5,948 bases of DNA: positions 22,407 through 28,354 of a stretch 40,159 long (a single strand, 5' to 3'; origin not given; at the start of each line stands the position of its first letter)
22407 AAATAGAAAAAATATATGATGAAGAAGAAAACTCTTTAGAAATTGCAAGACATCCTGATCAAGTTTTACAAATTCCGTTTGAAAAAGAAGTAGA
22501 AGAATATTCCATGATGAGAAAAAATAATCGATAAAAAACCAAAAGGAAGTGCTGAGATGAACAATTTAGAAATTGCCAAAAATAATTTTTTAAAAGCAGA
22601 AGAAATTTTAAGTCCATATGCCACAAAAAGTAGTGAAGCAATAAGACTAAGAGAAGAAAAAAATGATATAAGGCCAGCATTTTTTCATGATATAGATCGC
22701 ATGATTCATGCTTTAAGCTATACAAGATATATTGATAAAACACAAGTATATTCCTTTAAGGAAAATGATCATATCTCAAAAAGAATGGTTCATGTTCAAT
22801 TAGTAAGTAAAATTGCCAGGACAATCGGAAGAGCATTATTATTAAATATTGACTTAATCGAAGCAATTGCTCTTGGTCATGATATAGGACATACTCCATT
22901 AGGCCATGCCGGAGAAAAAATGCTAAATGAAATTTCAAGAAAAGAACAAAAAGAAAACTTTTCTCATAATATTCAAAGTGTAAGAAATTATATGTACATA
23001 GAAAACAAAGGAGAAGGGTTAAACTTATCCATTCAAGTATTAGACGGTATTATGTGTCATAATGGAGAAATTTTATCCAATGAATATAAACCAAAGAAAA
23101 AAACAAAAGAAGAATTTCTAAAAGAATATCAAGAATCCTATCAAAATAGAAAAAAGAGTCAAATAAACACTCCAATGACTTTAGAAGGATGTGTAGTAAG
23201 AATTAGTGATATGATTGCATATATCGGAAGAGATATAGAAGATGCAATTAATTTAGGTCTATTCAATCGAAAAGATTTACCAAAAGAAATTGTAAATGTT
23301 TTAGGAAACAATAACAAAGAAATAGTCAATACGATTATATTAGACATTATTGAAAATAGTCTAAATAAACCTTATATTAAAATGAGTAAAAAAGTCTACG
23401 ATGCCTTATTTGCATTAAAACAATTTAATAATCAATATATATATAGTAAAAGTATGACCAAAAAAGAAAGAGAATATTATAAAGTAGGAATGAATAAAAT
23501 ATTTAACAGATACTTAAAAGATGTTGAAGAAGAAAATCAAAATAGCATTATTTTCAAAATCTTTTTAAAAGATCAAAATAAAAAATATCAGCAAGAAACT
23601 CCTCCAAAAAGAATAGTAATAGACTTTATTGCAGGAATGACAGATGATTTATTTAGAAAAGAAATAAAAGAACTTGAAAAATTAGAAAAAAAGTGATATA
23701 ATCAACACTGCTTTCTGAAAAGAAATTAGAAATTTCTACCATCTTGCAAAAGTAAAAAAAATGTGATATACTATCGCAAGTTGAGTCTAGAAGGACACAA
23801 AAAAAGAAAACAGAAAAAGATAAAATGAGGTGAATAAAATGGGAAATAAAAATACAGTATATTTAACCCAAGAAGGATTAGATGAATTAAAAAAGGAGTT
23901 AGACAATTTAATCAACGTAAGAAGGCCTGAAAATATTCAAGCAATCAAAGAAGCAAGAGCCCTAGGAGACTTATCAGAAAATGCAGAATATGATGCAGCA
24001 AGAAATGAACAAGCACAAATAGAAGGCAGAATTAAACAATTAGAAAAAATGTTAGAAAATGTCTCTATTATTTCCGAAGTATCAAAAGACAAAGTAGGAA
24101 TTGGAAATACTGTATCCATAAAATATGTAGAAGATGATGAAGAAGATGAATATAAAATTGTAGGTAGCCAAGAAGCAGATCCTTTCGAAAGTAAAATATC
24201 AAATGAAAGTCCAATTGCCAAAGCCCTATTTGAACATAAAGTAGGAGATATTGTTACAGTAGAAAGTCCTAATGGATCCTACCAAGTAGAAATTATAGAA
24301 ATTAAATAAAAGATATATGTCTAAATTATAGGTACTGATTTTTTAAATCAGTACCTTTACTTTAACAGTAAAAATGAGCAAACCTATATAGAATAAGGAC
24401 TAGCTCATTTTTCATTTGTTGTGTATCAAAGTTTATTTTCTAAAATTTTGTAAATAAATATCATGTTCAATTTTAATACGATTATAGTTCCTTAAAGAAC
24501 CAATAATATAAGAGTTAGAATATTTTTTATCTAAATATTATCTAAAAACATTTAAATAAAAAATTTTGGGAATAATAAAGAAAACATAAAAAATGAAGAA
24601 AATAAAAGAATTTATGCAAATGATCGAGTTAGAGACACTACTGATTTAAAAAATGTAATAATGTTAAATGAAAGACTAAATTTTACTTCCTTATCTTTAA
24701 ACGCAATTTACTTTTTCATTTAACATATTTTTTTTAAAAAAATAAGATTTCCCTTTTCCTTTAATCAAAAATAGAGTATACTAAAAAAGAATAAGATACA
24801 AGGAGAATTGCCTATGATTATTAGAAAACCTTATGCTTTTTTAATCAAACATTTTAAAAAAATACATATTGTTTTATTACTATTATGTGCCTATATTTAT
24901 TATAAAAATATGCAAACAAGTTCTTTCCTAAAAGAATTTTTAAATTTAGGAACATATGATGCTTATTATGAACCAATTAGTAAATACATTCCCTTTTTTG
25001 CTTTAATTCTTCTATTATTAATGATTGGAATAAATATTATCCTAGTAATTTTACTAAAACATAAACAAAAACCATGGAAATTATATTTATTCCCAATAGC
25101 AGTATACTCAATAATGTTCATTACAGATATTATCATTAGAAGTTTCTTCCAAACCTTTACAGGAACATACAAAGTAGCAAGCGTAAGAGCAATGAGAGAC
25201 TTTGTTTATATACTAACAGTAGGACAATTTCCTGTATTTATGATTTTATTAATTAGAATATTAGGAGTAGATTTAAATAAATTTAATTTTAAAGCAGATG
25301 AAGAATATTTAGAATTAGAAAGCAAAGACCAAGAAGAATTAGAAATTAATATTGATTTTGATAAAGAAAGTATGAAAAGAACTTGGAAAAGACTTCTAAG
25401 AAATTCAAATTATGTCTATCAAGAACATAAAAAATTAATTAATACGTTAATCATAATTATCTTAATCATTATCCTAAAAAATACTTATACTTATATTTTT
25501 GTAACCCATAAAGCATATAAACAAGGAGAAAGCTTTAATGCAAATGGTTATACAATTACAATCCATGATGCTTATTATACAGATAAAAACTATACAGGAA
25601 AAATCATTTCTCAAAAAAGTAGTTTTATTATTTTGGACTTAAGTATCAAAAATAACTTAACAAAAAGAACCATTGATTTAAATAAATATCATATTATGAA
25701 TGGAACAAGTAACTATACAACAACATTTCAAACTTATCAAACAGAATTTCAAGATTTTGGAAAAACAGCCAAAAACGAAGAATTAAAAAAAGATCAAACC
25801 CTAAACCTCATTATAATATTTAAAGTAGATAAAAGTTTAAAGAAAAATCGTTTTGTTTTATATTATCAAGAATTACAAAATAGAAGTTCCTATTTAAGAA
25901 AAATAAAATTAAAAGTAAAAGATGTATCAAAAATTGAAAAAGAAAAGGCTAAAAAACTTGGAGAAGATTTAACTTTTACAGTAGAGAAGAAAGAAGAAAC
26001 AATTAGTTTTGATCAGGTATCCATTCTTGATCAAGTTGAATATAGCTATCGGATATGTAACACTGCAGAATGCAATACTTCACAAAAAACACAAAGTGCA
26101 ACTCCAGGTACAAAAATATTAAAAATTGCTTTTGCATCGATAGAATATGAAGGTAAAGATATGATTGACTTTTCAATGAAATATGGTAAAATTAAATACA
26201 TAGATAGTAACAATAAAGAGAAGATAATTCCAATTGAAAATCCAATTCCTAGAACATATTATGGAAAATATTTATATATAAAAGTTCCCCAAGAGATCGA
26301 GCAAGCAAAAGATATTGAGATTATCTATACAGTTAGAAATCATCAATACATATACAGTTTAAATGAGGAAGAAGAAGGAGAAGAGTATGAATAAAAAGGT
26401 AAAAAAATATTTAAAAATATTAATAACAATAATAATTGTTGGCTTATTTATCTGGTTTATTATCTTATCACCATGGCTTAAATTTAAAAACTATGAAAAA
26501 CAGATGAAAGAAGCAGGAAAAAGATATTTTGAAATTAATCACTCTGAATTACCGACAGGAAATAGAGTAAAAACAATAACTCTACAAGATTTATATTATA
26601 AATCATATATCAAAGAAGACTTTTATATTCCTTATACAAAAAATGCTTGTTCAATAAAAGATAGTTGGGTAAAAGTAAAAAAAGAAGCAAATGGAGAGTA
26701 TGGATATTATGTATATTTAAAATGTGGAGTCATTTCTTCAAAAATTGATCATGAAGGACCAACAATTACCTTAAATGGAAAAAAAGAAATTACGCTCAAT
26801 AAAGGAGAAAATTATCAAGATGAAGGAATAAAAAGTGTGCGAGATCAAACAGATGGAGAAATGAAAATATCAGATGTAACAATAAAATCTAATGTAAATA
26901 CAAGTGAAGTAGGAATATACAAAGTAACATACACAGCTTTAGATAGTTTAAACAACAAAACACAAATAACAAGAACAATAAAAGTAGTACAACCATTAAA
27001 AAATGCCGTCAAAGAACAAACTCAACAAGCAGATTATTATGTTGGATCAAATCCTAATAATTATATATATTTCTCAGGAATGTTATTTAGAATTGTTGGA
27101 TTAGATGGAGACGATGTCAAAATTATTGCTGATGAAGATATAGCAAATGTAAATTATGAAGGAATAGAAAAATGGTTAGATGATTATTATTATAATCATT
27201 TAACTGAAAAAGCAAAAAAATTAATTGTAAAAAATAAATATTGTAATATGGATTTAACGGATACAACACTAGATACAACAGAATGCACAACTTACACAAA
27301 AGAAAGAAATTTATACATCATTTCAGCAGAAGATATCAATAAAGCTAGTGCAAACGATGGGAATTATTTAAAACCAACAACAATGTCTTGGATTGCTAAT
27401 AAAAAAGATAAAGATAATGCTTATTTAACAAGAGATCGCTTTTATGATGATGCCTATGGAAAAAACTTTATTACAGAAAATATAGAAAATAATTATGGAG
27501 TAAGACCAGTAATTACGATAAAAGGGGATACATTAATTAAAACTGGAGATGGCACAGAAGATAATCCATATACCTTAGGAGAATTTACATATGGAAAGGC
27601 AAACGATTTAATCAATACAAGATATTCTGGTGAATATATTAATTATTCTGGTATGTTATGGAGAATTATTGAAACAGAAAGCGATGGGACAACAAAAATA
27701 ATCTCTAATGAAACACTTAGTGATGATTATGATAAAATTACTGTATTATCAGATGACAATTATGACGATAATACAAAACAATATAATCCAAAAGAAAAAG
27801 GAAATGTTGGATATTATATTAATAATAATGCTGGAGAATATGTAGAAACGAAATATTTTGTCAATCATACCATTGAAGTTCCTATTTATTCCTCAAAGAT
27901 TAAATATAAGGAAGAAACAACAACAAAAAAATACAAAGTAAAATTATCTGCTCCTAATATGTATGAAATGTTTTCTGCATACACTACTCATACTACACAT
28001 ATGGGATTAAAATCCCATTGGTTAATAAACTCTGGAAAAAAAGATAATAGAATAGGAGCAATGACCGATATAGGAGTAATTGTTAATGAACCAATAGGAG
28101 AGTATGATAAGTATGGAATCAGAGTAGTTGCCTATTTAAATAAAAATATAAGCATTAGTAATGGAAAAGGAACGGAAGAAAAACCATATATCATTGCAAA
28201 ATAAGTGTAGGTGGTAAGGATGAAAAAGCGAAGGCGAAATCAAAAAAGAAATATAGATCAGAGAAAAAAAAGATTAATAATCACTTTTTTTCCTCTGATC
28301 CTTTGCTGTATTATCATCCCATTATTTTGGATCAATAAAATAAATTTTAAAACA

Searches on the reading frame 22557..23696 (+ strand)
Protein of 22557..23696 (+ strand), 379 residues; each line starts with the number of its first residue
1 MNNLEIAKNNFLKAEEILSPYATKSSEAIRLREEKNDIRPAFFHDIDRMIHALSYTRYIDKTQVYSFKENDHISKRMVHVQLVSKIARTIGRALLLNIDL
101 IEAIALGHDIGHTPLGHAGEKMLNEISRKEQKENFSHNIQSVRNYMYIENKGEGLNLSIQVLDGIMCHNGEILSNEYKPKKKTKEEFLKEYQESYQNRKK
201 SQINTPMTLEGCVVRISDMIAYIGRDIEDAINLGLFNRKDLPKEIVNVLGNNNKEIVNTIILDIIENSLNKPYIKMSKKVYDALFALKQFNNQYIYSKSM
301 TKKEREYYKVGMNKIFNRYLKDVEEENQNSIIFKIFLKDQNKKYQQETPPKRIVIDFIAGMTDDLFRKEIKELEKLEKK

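Call 8: search_protein_families(library=pfam, proteins=[window:22557-23696:+], max_evalue=0.01)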
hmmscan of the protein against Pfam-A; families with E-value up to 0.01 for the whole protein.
window:22557-23696:+ (379 aa): 2 families
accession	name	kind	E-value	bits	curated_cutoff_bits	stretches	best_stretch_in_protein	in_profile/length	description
PF13286.11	HD_assoc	-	1.4e-09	38.8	22.2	1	274-367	1-86/91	Phosphohydrolase-associated domain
PF01966.28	HD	-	8.9e-09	36.1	22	1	79-218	4-111/116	HD domain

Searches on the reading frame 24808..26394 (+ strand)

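Call 8: search_protein_families(library=pfam, proteins=[window:24808-26394:+], max_evalue=0.01)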
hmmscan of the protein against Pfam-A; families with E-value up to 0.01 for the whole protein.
window:24808-26394:+ (528 aa): 1 family
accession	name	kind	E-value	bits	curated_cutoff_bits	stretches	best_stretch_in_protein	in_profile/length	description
PF11611.13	DUF4352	-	0.0027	18.4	25.9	1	237-348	1-109/122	Domain of unknown function (DUF4352)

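Call 19: search_protein_families(library=ncbifam, proteins=[window:24808-26394:+], max_evalue=0.1)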
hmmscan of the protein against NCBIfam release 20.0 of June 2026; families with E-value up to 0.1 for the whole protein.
window:24808-26394:+ (528 aa): 0 families

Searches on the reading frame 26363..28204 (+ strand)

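Call 8: search_protein_families(library=pfam, proteins=[window:26363-28204:+], max_evalue=0.01)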
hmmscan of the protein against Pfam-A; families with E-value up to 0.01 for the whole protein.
window:26363-28204:+ (613 aa): 3 families
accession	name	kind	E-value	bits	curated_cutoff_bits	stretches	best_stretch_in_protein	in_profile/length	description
PF16403.11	Bact_surface_Ig-like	-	4.8e-19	68.6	27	1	135-208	1-71/71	Bacterial surface protein, Ig-like domain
PF19789.6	DUF6273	-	3.5e-06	27.4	23.5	1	261-387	29-171/172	Domain of unknown function (DUF6273)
PF07523.18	Big_3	-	0.0029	18.3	21.2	1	144-197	7-60/68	Bacterial Ig-like domain (group 3)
